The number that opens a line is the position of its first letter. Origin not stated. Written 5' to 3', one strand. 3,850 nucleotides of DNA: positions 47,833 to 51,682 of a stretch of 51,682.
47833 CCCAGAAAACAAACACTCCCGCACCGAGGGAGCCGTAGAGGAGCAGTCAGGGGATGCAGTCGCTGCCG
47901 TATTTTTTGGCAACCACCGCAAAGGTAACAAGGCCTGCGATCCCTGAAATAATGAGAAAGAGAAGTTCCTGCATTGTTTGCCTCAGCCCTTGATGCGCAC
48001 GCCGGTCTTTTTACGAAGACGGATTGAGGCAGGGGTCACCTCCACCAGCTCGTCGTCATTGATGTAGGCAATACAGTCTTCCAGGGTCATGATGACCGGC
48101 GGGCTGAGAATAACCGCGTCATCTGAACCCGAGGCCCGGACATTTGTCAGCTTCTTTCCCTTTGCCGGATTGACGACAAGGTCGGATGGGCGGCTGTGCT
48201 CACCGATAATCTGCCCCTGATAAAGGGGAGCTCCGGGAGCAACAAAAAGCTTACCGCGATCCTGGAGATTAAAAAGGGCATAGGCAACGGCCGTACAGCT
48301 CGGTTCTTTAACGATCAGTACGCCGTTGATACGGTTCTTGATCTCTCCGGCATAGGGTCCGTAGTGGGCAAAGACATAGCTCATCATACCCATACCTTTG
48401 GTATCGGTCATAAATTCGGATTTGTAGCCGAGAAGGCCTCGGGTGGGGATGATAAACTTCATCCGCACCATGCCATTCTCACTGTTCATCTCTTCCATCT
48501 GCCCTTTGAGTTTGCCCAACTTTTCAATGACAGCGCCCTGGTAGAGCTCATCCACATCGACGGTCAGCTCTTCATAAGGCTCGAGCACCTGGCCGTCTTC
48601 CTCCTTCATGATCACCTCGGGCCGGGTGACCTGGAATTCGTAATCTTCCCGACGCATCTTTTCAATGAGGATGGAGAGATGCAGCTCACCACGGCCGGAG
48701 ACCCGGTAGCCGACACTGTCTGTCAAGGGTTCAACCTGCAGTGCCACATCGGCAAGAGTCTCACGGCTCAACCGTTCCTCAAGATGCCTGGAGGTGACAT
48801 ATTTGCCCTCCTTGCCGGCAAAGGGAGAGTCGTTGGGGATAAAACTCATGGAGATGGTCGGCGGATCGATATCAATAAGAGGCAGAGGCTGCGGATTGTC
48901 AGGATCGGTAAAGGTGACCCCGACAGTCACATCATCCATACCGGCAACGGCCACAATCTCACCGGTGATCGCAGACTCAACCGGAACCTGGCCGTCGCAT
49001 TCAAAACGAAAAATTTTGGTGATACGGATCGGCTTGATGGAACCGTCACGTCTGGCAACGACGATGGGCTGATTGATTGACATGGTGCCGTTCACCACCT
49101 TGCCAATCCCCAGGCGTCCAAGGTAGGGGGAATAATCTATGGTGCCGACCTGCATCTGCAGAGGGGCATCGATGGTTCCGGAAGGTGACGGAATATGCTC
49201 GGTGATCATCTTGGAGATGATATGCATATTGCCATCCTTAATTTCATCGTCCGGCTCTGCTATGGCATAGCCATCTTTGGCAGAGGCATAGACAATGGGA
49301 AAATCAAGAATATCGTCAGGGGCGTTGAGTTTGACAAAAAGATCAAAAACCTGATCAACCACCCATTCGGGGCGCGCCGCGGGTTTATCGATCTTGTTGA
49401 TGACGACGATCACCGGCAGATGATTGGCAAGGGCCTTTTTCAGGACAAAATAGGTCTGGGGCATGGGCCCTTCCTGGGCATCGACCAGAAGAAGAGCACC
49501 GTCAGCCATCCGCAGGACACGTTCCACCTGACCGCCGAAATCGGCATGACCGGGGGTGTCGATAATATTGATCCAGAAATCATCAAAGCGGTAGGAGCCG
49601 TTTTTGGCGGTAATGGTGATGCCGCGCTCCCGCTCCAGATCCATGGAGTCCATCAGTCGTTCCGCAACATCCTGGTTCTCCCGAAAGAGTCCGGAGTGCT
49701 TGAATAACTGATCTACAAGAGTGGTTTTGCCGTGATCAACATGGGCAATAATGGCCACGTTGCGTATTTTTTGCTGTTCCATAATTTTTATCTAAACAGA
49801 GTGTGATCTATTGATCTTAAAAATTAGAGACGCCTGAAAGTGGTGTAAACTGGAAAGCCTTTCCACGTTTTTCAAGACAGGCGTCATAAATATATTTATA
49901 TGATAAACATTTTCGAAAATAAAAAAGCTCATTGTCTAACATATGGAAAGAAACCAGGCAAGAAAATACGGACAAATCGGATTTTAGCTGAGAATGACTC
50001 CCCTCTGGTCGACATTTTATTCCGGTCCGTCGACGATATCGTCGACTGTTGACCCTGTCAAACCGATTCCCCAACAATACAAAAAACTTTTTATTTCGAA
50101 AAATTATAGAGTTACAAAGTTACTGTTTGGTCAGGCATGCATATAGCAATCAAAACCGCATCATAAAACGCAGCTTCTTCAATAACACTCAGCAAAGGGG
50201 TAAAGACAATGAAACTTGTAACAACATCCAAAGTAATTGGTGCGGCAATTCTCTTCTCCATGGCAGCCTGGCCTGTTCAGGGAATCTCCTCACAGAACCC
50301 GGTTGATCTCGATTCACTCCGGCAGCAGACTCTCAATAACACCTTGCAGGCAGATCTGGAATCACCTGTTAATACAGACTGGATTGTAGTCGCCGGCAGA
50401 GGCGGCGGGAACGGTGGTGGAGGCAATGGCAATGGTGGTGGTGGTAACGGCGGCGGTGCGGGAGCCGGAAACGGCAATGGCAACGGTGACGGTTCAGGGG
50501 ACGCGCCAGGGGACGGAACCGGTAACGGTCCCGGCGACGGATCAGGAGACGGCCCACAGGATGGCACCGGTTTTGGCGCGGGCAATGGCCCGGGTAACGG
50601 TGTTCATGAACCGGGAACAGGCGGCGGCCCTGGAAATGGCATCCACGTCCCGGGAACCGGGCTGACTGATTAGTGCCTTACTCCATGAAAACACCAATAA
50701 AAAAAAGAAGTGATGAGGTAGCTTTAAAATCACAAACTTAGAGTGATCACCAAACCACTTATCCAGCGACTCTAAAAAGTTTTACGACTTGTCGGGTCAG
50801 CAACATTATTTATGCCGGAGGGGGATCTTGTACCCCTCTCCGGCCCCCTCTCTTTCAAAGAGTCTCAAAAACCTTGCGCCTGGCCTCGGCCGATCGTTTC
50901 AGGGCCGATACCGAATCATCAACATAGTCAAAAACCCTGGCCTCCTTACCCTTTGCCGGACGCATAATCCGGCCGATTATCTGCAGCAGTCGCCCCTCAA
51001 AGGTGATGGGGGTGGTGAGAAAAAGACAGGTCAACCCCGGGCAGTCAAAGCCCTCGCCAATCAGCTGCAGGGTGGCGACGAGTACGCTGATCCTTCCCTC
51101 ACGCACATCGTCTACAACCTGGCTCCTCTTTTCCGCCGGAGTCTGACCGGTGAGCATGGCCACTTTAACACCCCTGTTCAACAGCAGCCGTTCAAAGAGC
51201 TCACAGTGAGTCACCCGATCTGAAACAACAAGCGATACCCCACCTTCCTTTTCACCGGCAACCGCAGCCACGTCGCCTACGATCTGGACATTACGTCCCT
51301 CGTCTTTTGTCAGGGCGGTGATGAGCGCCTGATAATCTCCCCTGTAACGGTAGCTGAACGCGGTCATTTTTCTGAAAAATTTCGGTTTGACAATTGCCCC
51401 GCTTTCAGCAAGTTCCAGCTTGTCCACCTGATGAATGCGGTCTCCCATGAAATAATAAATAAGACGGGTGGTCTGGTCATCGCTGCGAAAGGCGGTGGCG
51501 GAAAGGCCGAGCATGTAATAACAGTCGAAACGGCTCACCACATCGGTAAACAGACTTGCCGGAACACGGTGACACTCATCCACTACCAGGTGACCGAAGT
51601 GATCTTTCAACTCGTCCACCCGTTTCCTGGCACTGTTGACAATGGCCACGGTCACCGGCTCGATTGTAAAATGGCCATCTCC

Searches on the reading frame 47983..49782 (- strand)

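Call 37: search_protein_families(library=pfam, proteins=[window:47983-49782:-])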
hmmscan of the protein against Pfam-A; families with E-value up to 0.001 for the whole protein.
window:47983-49782:- (599 aa): 7 families
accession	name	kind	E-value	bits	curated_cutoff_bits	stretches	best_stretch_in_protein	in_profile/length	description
PF00009.33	GTP_EFTU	-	1.5e-55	188.1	26.5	1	5-198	2-187/188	Elongation factor Tu GTP binding domain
PF21018.2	BipA_C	-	5.4e-43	145.7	23.8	1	486-593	1-107/110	TypA/BipA C-terminal domain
PF00679.30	EFG_C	-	4.1e-24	84.9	27.9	1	399-484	2-88/89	Elongation factor G C-terminus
PF03144.31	GTP_EFTU_D2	-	1.5e-07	32.1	30.3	1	222-292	1-73/73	Elongation factor Tu domain 2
PF22042.2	EF-G_D2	-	6.1e-07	29.9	27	1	216-292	10-82/84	Elongation factor G domain 2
PF01926.29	MMR_HSR1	-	2.2e-06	28.2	21.9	1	9-130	2-113/113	50S ribosome-binding GTPase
PF14492.12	EFG_III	-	6.7e-05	23.3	27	1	332-380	19-68/75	Elongation Factor G, domain III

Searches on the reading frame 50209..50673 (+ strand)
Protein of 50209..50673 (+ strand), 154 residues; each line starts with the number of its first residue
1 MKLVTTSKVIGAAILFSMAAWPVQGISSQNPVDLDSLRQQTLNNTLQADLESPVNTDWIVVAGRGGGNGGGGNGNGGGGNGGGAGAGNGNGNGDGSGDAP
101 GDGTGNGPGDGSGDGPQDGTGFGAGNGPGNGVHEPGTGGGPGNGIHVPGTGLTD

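Call 37: search_protein_families(library=pfam, proteins=[window:50209-50673:+])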
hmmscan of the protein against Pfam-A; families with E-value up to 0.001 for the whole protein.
window:50209-50673:+ (154 aa): 0 families
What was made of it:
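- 50209..50673 (+): Neighbour of copy B: glycine-rich ORF with a signal-peptide-like N-terminus, whose stop codon overlaps the element's 5' junction. No Pfam family (call 37).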

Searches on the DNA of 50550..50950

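Call 10: search_rna_families(source=window, start=50550, end=50950, threshold=evalue, max_evalue=10)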
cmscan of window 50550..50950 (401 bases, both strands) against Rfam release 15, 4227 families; matches with E-value up to 10: 2.
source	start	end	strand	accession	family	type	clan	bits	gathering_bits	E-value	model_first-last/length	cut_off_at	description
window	50818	50850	+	RF02342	ar7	Gene; sRNA;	-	13.7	60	2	59-93/145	no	Alphaproteobacterial sRNA ar7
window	50707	50749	+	RF00295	snoTBR7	Gene; snRNA; snoRNA; CD-box;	-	11.9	45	8.6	1-75/75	no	Small nucleolar RNA TBR7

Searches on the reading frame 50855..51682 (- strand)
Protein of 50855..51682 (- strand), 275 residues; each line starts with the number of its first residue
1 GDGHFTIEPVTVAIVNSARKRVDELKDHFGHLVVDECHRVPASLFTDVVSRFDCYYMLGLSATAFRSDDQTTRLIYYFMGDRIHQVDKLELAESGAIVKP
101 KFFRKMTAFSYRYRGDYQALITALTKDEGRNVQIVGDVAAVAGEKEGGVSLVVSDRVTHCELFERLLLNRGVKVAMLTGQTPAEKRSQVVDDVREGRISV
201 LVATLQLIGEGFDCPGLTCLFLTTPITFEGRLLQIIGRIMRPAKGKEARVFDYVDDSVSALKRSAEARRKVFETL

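Call 37: search_protein_families(library=pfam, proteins=[window:50855-51682:-])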
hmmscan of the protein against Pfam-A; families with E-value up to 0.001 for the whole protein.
window:50855-51682:- (275 aa): 2 families
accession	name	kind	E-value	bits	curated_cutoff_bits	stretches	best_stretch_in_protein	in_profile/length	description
PF00271.37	Helicase_C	-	6.9e-14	52.5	23.5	1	143-241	11-108/110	Helicase conserved C-terminal domain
PF04851.21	ResIII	-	8.6e-08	32.7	22.5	1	11-65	103-163/164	Type III restriction enzyme, res subunit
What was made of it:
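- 50855..51682 (-): Neighbour of copy B: helicase gene (ResIII / Helicase_C) that runs off the contig end, with its 3' end 55 nt from the element. Call 37.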
